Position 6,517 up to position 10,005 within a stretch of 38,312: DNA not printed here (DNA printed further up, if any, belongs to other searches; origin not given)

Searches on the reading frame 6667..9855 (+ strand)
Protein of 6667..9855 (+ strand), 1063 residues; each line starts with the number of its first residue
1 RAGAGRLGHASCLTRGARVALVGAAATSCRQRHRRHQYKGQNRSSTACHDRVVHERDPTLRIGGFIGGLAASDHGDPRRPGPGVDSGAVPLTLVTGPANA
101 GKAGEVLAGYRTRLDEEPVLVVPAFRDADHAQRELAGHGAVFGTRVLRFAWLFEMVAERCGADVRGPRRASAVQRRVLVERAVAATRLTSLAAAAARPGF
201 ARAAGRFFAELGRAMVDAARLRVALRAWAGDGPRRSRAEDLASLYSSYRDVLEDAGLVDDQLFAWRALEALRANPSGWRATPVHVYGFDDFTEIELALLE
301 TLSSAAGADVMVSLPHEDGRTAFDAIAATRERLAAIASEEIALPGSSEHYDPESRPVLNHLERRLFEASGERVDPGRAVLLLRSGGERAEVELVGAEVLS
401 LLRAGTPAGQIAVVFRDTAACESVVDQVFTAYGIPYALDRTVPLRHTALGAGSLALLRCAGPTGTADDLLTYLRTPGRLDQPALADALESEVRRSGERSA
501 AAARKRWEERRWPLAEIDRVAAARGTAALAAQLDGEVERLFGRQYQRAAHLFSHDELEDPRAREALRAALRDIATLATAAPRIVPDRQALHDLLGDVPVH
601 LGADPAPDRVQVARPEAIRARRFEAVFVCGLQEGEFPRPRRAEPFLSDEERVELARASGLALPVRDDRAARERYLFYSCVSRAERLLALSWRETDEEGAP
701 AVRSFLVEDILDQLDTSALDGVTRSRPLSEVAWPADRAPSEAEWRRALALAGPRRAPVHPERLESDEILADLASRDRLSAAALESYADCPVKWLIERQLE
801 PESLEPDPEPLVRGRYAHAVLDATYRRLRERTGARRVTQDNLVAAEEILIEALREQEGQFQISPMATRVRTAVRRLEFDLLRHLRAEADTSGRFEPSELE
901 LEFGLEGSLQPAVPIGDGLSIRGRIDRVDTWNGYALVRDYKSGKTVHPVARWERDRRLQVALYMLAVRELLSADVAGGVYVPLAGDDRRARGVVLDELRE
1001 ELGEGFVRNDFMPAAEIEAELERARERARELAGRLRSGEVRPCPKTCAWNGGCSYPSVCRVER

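Call 25: search_protein_families(library=pfam, proteins=[window:6667-9855:+], max_evalue=0.001)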
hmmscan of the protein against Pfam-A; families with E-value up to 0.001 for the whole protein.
window:6667-9855:+ (1063 aa): 3 families
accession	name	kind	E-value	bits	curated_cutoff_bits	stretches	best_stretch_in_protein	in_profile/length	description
PF12705.13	PDDEXK_1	-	1.7e-35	123.6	22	1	777-1060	1-247/247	PD-(D/E)XK nuclease superfamily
PF21445.3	ADDB_N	-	1.3e-11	44.7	26.6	1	94-362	2-290/290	ADDB, N-terminal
PF13361.12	UvrD_C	-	2.4e-06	27.7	25.6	0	623-693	300-349/350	UvrD-like helicase C-terminal domain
